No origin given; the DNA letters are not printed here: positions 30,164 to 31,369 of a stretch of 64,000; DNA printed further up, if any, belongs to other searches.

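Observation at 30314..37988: Nine tandem, co-directional paralogous SULT-like PAPS sulfotransferases form a compact array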

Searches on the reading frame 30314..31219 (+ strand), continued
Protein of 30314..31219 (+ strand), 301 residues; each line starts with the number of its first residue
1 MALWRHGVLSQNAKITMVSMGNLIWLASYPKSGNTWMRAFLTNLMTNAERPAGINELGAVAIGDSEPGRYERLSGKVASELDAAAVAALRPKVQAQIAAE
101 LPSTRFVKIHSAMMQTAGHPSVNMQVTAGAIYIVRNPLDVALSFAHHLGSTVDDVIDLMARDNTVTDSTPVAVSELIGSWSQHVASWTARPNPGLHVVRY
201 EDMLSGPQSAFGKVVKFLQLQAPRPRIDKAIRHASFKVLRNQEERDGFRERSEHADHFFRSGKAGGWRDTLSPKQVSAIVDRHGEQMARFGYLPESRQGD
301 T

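Call 18: find_encoding_contigs(protein=P0048, flank=10000, max_places=4)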
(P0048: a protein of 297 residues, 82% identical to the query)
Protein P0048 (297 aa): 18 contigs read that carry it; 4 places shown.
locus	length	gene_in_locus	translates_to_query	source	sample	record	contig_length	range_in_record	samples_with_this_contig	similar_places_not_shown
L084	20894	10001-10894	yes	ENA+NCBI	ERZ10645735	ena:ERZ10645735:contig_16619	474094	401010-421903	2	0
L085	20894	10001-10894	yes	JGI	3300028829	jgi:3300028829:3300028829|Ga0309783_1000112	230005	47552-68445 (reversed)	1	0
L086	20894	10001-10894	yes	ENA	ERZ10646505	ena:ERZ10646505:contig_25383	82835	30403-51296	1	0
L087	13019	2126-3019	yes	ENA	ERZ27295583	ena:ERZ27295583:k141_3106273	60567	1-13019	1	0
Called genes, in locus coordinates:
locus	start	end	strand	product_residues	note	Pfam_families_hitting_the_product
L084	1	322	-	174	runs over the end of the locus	PF04390:LptE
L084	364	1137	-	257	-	PF00133:tRNA-synt_1, PF09334:tRNA-synt_1g (weak), PF08264:Anticodon_1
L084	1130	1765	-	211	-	PF00133:tRNA-synt_1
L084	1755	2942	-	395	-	PF00133:tRNA-synt_1, PF09334:tRNA-synt_1g, PF13603:tRNA-synt_1_2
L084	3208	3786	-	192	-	PF12100:DUF3576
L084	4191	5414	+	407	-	PF13609:Porin_4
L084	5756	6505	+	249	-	PF00685:Sulfotransfer_1, PF13469:Sulfotransfer_3 (weak)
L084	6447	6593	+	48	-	-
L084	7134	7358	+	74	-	-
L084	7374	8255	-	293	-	PF13276:HTH_21, PF00665:rve, PF13683:rve_3, PF13333:rve_2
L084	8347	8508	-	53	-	-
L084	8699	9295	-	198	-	PF13551:HTH_29, PF13565:HTH_32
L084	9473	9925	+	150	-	-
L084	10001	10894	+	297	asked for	PF00685:Sulfotransfer_1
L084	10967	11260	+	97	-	-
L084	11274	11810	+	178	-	PF00685:Sulfotransfer_1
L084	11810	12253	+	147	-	PF00685:Sulfotransfer_1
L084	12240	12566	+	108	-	PF00685:Sulfotransfer_1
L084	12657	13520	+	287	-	PF00685:Sulfotransfer_1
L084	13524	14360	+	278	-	PF00685:Sulfotransfer_1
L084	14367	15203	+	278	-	PF00685:Sulfotransfer_1, PF13469:Sulfotransfer_3 (faint)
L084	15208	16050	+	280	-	PF00685:Sulfotransfer_1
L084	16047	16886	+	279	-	PF00685:Sulfotransfer_1, PF13469:Sulfotransfer_3 (weak)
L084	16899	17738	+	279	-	PF00685:Sulfotransfer_1, PF13469:Sulfotransfer_3 (weak)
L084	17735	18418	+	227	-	PF01168:Ala_racemase_N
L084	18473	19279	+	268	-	PF00579:tRNA-synt_1b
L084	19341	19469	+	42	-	-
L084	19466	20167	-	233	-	PF02390:Methyltransf_4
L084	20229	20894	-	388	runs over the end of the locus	PF00438:S-AdoMet_synt_N, PF02772:S-AdoMet_synt_M, PF02773:S-AdoMet_synt_C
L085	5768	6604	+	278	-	PF00685:Sulfotransfer_1, PF13469:Sulfotransfer_3 (weak)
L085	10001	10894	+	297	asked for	PF00685:Sulfotransfer_1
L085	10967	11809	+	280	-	PF00685:Sulfotransfer_1, PF13469:Sulfotransfer_3 (faint)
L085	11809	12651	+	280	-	PF00685:Sulfotransfer_1, PF13469:Sulfotransfer_3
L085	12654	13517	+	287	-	PF00685:Sulfotransfer_1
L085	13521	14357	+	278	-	PF00685:Sulfotransfer_1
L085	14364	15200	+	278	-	PF00685:Sulfotransfer_1, PF13469:Sulfotransfer_3 (faint)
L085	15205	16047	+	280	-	PF00685:Sulfotransfer_1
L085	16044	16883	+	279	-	PF00685:Sulfotransfer_1, PF13469:Sulfotransfer_3 (weak)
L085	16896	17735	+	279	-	PF00685:Sulfotransfer_1, PF13469:Sulfotransfer_3 (weak)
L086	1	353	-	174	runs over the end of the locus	PF04390:LptE (weak)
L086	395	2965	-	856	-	PF00133:tRNA-synt_1, PF09334:tRNA-synt_1g, PF13603:tRNA-synt_1_2, PF00133:tRNA-synt_1, PF08264:Anticodon_1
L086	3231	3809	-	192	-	PF12100:DUF3576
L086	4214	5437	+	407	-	PF13609:Porin_4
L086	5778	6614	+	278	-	PF00685:Sulfotransfer_1, PF13469:Sulfotransfer_3 (weak)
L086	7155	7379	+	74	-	-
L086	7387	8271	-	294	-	PF13276:HTH_21, PF00665:rve, PF13683:rve_3, PF13333:rve_2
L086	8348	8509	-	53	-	PF01527:HTH_Tnp_1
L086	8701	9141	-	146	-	PF13565:HTH_32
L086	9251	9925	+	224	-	-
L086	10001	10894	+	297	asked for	PF00685:Sulfotransfer_1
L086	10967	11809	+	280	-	PF00685:Sulfotransfer_1, PF13469:Sulfotransfer_3 (faint)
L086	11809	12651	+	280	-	PF00685:Sulfotransfer_1, PF13469:Sulfotransfer_3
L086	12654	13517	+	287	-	PF00685:Sulfotransfer_1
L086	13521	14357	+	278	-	PF00685:Sulfotransfer_1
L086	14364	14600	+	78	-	-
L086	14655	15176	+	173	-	PF00685:Sulfotransfer_1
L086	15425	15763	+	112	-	PF00685:Sulfotransfer_1 (weak)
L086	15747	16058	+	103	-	PF00685:Sulfotransfer_1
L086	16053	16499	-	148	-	-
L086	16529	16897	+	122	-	PF00685:Sulfotransfer_1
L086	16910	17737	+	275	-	PF00685:Sulfotransfer_1, PF13469:Sulfotransfer_3 (weak)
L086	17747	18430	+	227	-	PF01168:Ala_racemase_N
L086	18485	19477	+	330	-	PF00579:tRNA-synt_1b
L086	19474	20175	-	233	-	PF02390:Methyltransf_4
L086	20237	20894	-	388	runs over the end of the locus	PF00438:S-AdoMet_synt_N, PF02772:S-AdoMet_synt_M, PF02773:S-AdoMet_synt_C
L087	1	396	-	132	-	?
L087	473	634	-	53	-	PF01527:HTH_Tnp_1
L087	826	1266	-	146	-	PF13565:HTH_32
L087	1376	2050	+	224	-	-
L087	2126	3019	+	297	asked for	PF00685:Sulfotransfer_1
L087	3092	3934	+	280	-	PF00685:Sulfotransfer_1, PF13469:Sulfotransfer_3 (faint)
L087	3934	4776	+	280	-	PF00685:Sulfotransfer_1, PF13469:Sulfotransfer_3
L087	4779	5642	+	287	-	PF00685:Sulfotransfer_1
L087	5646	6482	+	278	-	PF00685:Sulfotransfer_1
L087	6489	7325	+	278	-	PF00685:Sulfotransfer_1, PF13469:Sulfotransfer_3 (faint)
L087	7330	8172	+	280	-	PF00685:Sulfotransfer_1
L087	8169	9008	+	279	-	PF00685:Sulfotransfer_1, PF13469:Sulfotransfer_3 (weak)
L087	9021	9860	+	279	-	PF00685:Sulfotransfer_1, PF13469:Sulfotransfer_3 (weak)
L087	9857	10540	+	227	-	PF01168:Ala_racemase_N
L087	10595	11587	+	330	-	PF00579:tRNA-synt_1b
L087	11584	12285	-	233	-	PF02390:Methyltransf_4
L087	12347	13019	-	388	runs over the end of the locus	PF00438:S-AdoMet_synt_N, PF02772:S-AdoMet_synt_M, PF02773:S-AdoMet_synt_C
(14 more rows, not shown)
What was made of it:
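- Some long-read relatives show fragmented copies (L084, L086, call 18). This pattern is typical of long-read frameshift errors (my inference) (call 18).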

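Call 35: search_protein_families(library=pfam, alignment_id=A4, max_evalue=0.00001)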
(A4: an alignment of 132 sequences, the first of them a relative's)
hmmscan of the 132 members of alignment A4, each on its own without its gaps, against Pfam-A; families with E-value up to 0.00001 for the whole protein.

A. member 1, L001:8538-9809:+ (424 aa): 1 family
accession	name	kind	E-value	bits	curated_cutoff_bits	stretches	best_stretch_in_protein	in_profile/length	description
PF13609.12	Porin_4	-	4.7e-43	148.6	27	1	35-395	2-306/310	Gram-negative porin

B. families by the number of members that match (of 132 scanned): 86 families (the first 25 are shown)
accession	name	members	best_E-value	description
PF13609.12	Porin_4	20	7.2e-51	Gram-negative porin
PF13432.12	TPR_16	10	2.7e-29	Tetratricopeptide repeat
PF14559.12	TPR_19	10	2.2e-23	Tetratricopeptide repeat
PF13469.12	Sulfotransfer_3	9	1.6e-42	Sulfotransferase family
PF13428.12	TPR_14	9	8e-27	Tetratricopeptide repeat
PF00685.33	Sulfotransfer_1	9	1.6e-13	Sulfotransferase domain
PF07719.23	TPR_2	8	1.1e-37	Tetratricopeptide repeat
PF13431.12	TPR_17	7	7.6e-30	Tetratricopeptide repeat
PF00515.34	TPR_1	6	3.2e-35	Tetratricopeptide repeat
PF13414.12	TPR_11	6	3.2e-30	TPR repeat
PF13181.12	TPR_8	6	2.4e-27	Tetratricopeptide repeat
PF13424.12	TPR_12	6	3.1e-24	Tetratricopeptide repeat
PF23914.1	TPR_CcmH_CycH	6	1.6e-15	Cytochrome c-type biogenesis protein H TPR domain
PF13371.12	TPR_9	6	1.5e-12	Tetratricopeptide repeat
PF02581.23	TMP-TENI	5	1.3e-25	Thiamine monophosphate synthase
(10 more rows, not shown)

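Call 46: search_protein_families(library=pfam, proteins=[L023:2482-3612:-, L023:3609-4778:-, L023:6874-7710:-, L023:8038-9003:-, L023:9163-9657:+, L023:11989-13332:+, L023:13712-14299:+, L023:14539-16098:+, L023:2290-2787:+, L023:6919-7668:+], max_evalue=0.001)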
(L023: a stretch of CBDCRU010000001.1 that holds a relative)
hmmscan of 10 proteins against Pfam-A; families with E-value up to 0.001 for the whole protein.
L023:2482-3612:- (376 aa): 3 families
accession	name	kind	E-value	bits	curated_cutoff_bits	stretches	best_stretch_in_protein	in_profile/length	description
PF00589.27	Phage_integrase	-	2.7e-21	76.5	27.1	1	190-353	2-168/172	Phage integrase family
PF22022.2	Phage_int_M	-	2.7e-09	37.6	27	1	92-180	5-94/96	Phage integrase central domain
PF14659.12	Phage_int_SAM_3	-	5.8e-06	26.9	22.6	1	94-141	8-55/58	Phage integrase, N-terminal SAM-like domain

L023:3609-4778:- (389 aa): 4 families
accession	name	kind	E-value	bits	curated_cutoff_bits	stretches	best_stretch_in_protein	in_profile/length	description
PF00589.27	Phage_integrase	-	2.2e-20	73.6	27.1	1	211-369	2-169/172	Phage integrase family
PF13356.12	Arm-DNA-bind_3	-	2.1e-09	37.8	27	1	20-102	1-78/83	Arm DNA-binding domain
PF14659.12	Phage_int_SAM_3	-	6.3e-08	33.2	22.6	1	115-163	10-57/58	Phage integrase, N-terminal SAM-like domain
PF22022.2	Phage_int_M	-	5.1e-06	27.1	27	1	107-190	1-85/96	Phage integrase central domain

L023:6874-7710:- (278 aa): 0 families

L023:8038-9003:- (321 aa): 1 family
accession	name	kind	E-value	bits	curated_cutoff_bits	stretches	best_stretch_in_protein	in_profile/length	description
PF14706.11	Tnp_DNA_bind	-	6e-12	45.6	24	1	145-201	1-56/58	Transposase DNA-binding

L023:9163-9657:+ (164 aa): 0 families

L023:11989-13332:+ (447 aa): 0 families

L023:13712-14299:+ (195 aa): 0 families

L023:14539-16098:+ (519 aa): 1 family
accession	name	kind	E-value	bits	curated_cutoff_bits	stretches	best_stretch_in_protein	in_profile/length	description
PF00589.27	Phage_integrase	-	2.1e-26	93.1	27.1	1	334-504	4-170/172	Phage integrase family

L023:2290-2787:+ (165 aa): 0 families

L023:6919-7668:+ (249 aa): 0 families

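Call 49: search_protein_families(library=pfam, proteins=[L007:30-1352:+, L007:4702-5787:-, L007:5703-6647:-, L007:6644-7885:-, L007:8096-9133:-, L007:8845-9969:-, L007:12087-13313:-, L008:140-1339:+, L008:7139-8263:-, L008:8482-10278:-], max_evalue=0.001)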
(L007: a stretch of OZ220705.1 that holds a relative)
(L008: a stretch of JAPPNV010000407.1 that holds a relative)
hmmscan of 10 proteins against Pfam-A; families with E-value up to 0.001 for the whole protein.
L007:30-1352:+ (440 aa): 0 families

L007:4702-5787:- (361 aa): 4 families
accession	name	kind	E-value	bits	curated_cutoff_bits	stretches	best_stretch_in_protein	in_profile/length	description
PF00589.27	Phage_integrase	-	7.9e-37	127.1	27.1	1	155-327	2-169/172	Phage integrase family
PF02899.23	Phage_int_SAM_1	-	1.7e-10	41.5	22.3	1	44-123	4-76/83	Phage integrase, N-terminal SAM-like domain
PF13102.12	Phage_int_SAM_5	-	1.3e-05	25.9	22.3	1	53-124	14-80/98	Phage integrase SAM-like domain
PF13495.12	Phage_int_SAM_4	-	3e-05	24.8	27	1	49-127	9-79/85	Phage integrase, N-terminal SAM-like domain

L007:5703-6647:- (314 aa): 1 family
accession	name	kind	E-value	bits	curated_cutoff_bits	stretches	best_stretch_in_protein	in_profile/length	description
PF00589.27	Phage_integrase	-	6.3e-17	62.3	27.1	1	107-291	5-167/172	Phage integrase family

L007:6644-7885:- (413 aa): 2 families
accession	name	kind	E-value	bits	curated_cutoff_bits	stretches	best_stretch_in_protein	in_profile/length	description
PF00589.27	Phage_integrase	-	2.1e-26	93.2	27.1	1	225-396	2-169/172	Phage integrase family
PF02899.23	Phage_int_SAM_1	-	0.00011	22.8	22.3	0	126-199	8-81/83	Phage integrase, N-terminal SAM-like domain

L007:8096-9133:- (345 aa): 3 families
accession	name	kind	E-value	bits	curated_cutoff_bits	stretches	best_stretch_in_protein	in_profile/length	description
PF22022.2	Phage_int_M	-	8.5e-07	29.6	27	1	196-275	14-94/96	Phage integrase central domain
PF14659.12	Phage_int_SAM_3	-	9e-06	26.3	22.6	1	195-236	14-55/58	Phage integrase, N-terminal SAM-like domain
PF13356.12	Arm-DNA-bind_3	-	2.6e-05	24.7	27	1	102-167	1-65/83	Arm DNA-binding domain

L007:8845-9969:- (374 aa): 4 families
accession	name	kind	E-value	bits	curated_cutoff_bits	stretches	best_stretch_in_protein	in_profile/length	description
PF00589.27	Phage_integrase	-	7.1e-17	62.1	27.1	1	219-355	24-170/172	Phage integrase family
PF13356.12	Arm-DNA-bind_3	-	1.5e-10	41.5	27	1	6-83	1-73/83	Arm DNA-binding domain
PF14659.12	Phage_int_SAM_3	-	1.2e-05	25.8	22.6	1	93-148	2-57/58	Phage integrase, N-terminal SAM-like domain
PF22022.2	Phage_int_M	-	0.00029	21.5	27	1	93-145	1-53/96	Phage integrase central domain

L007:12087-13313:- (408 aa): 1 family
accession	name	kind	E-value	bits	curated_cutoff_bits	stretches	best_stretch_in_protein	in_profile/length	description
PF00860.26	Xan_ur_permease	-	4e-85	286.3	27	1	1-372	14-387/389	Permease family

L008:140-1339:+ (399 aa): 2 families
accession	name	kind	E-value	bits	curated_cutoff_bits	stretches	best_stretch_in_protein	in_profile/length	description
PF00216.26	Bac_DNA_binding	-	2.3e-29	101.9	22.4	1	305-393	1-89/90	Bacterial DNA-binding protein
PF10025.14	DUF2267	-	0.00082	20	29.8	0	282-344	46-107/122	Uncharacterized conserved protein (DUF2267)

L008:7139-8263:- (374 aa): 2 families
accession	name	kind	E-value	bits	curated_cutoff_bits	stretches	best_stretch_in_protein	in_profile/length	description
PF04754.18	Transposase_31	-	1.4e-41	142.8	21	1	36-217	1-178/203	Putative transposase, YhgA-like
PF14261.11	DUF4351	-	3.6e-07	30.6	25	1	295-347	2-54/59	Domain of unknown function (DUF4351)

L008:8482-10278:- (598 aa): 1 family
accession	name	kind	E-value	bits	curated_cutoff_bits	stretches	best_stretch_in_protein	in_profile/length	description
PF01734.28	Patatin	-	8.2e-09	36.4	27.7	1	63-356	1-190/191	Patatin-like phospholipase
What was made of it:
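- In some relatives the slot attracts mobile DNA: an IS in L084-L087 and integrases in L007 and L023 (calls 18, 46, 49).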

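Call 56: search_protein_families(library=pfam, proteins=[L011:9338-11389:+, L059:747-3791:-, L012:11585-13756:-, L006:1971-4013:+, L073:5328-5942:+, L043:4549-5250:+, L033:10841-11941:+, L024:13220-13771:-, L022:13231-14043:-, L063:4245-5846:+], max_evalue=0.0001)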
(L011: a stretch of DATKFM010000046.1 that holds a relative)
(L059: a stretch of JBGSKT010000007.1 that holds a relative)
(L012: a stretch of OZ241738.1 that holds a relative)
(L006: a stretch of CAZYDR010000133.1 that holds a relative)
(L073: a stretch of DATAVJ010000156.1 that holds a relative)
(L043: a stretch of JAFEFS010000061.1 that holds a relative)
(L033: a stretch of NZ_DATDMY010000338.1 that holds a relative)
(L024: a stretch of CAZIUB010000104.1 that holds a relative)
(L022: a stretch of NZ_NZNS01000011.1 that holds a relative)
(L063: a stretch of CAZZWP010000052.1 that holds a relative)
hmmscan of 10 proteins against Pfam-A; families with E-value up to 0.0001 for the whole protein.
L011:9338-11389:+ (684 aa): 23 families
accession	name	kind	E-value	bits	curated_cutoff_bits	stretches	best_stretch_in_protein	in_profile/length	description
PF13469.12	Sulfotransfer_3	-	1.6e-42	146.6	27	1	444-632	1-216/216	Sulfotransferase family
PF07719.23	TPR_2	-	1.1e-37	125.5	27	3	128-161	1-34/34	Tetratricopeptide repeat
PF00515.34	TPR_1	-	3.2e-35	119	27.8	3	128-161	1-34/34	Tetratricopeptide repeat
PF13414.12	TPR_11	-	3.2e-30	104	26.8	3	135-176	1-42/42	TPR repeat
PF13431.12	TPR_17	-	7.6e-30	101.1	24.4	1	151-182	2-33/34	Tetratricopeptide repeat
PF13432.12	TPR_16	-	2.7e-29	101.7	32.7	3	134-196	3-65/65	Tetratricopeptide repeat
PF13428.12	TPR_14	-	8e-27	91.4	23.5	0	267-307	4-44/44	Tetratricopeptide repeat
PF13181.12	TPR_8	-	1.2e-24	84.8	25.7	0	128-161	1-34/34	Tetratricopeptide repeat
PF13424.12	TPR_12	-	3.1e-24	85.4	30.1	4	128-193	3-76/77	Tetratricopeptide repeat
PF14559.12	TPR_19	-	2.2e-23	82.8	25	2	39-97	4-62/68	Tetratricopeptide repeat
PF23914.1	TPR_CcmH_CycH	-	1.6e-15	57.7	42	1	103-193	59-152/158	Cytochrome c-type biogenesis protein H TPR domain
PF13176.12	TPR_7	-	2e-13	49.7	27.9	0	62-89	1-30/36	Tetratricopeptide repeat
PF13371.12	TPR_9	-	1.5e-12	47.7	35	0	36-91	5-60/73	Tetratricopeptide repeat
PF12895.13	ANAPC3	-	2.8e-12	47.2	27.2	0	211-287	4-79/82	Anaphase-promoting complex, cyclosome, subunit 3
PF13429.12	TPR_15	-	1.7e-08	34.7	26.2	1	45-248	63-266/280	Tetratricopeptide repeat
PF00685.33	Sulfotransfer_1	-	2.3e-08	34.2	22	1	445-645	4-193/255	Sulfotransferase domain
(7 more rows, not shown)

L059:747-3791:- (1015 aa): 2 families
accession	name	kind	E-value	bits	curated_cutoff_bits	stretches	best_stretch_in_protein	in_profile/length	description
PF00593.30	TonB_dep_Rec_b-barrel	-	1.7e-27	97.8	27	1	440-980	45-436/436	TonB dependent receptor-like, beta-barrel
PF07715.20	Plug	-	3.5e-24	85.8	23.9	1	110-220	4-107/107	TonB-dependent Receptor Plug Domain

L012:11585-13756:- (724 aa): 0 families

L006:1971-4013:+ (681 aa): 7 families
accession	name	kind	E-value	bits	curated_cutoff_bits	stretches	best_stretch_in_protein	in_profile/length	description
PF01583.26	APS_kinase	-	4.6e-64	215.5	21.1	1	503-655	2-152/152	Adenylylsulphate kinase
PF00009.33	GTP_EFTU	-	3.3e-41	141.4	26.5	1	48-231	3-176/188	Elongation factor Tu GTP binding domain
PF22594.2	GTP-eEF1A_C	-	9.3e-10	39.3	27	1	358-464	2-100/101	GTP-eEF1A C-terminal domain-like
PF13671.12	AAA_33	-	3e-09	37.8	27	1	505-621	1-115/143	AAA domain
PF03144.31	GTP_EFTU_D2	-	5.1e-06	27.3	30.3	1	277-344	2-71/73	Elongation factor Tu domain 2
PF03193.22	RsgA_GTPase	-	5.9e-05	23.4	30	0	479-523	82-126/174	RsgA GTPase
PF13191.12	AAA_16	-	9.6e-05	23.4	32.6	0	498-542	19-61/167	AAA ATPase domain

L073:5328-5942:+ (205 aa): 1 family
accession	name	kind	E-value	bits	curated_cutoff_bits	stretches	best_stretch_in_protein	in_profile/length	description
PF13640.12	2OG-FeII_Oxy_3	-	1.7e-11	45.4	27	1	118-203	3-97/98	2OG-Fe(II) oxygenase superfamily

L043:4549-5250:+ (234 aa): 0 families

L033:10841-11941:+ (367 aa): 2 families
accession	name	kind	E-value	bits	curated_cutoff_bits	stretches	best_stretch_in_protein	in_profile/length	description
PF03364.25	Polyketide_cyc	-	2.3e-33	115.6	23.4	1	236-359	4-126/126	Polyketide cyclase / dehydrase and lipid transport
PF10604.15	Polyketide_cyc2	-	1.3e-10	42.2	27.4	1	224-355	1-134/142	Polyketide cyclase / dehydrase and lipid transport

L024:13220-13771:- (184 aa): 1 family
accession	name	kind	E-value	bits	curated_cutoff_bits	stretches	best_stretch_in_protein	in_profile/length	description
PF03734.19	YkuD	-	2.1e-10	41.8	23.4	1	31-172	24-140/146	L,D-transpeptidase catalytic domain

L022:13231-14043:- (271 aa): 0 families

L063:4245-5846:+ (534 aa): 15 families
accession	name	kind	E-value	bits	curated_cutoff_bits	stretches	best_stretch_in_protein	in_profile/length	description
PF13469.12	Sulfotransfer_3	-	2.2e-39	136.4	27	1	296-481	2-216/216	Sulfotransferase family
PF13414.12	TPR_11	-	2.5e-20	72.3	26.8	1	95-133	1-39/42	TPR repeat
PF13181.12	TPR_8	-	2.4e-15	55.7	25.7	0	122-154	1-33/34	Tetratricopeptide repeat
PF13432.12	TPR_16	-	4.5e-15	56.2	32.7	2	94-154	3-63/65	Tetratricopeptide repeat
PF13428.12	TPR_14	-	1.8e-14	53.2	23.5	0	93-129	6-42/44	Tetratricopeptide repeat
PF00515.34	TPR_1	-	4.3e-14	52.1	27.8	1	122-154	1-33/34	Tetratricopeptide repeat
PF07719.23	TPR_2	-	6.6e-14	51.2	27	0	122-154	1-33/34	Tetratricopeptide repeat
PF14559.12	TPR_19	-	6.6e-11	42.8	25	0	102-155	5-58/68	Tetratricopeptide repeat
PF00685.33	Sulfotransfer_1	-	9.2e-11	42.1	22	1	295-482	3-186/255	Sulfotransferase domain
PF13424.12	TPR_12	-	1.8e-09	38.1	30.1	1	57-119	6-76/77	Tetratricopeptide repeat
PF13371.12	TPR_9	-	2.4e-09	37.5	35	1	97-157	4-64/73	Tetratricopeptide repeat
PF13176.12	TPR_7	-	6.7e-08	32.5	27.9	0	93-117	4-28/36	Tetratricopeptide repeat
PF12895.13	ANAPC3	-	5e-07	30.3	27.2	1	46-113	15-81/82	Anaphase-promoting complex, cyclosome, subunit 3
PF13174.12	TPR_6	-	2.2e-06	28.4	26.3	0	124-154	2-32/33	Tetratricopeptide repeat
PF13431.12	TPR_17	-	3.1e-06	27.5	24.4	0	111-139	2-30/34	Tetratricopeptide repeat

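Call 61: find_encoding_contigs(protein=P0050, flank=10000, max_places=1)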
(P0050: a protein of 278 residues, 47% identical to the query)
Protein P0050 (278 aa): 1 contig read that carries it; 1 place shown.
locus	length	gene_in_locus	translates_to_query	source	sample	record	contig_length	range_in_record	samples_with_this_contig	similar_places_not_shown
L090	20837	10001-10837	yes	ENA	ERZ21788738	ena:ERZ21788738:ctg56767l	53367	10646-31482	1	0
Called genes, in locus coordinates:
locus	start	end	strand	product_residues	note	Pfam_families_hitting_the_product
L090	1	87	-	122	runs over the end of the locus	PF00903:Glyoxalase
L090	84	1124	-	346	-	-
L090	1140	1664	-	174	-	PF04390:LptE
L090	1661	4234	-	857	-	PF00133:tRNA-synt_1, PF01921:tRNA-synt_1f (faint), PF01406:tRNA-synt_1e (faint), PF09334:tRNA-synt_1g, PF13603:tRNA-synt_1_2, PF00133:tRNA-synt_1, PF09334:tRNA-synt_1g (weak), PF08264:Anticodon_1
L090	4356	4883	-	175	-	PF12100:DUF3576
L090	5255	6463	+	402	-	PF13609:Porin_4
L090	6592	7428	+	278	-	PF00685:Sulfotransfer_1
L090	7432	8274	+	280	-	PF00685:Sulfotransfer_1, PF13469:Sulfotransfer_3 (weak)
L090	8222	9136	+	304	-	PF00685:Sulfotransfer_1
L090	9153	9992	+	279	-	PF00685:Sulfotransfer_1, PF13469:Sulfotransfer_3 (weak)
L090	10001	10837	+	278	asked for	PF00685:Sulfotransfer_1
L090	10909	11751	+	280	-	PF00685:Sulfotransfer_1, PF13469:Sulfotransfer_3 (weak)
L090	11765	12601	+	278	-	PF00685:Sulfotransfer_1, PF13469:Sulfotransfer_3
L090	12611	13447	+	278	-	PF00685:Sulfotransfer_1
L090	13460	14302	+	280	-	PF00685:Sulfotransfer_1, PF13469:Sulfotransfer_3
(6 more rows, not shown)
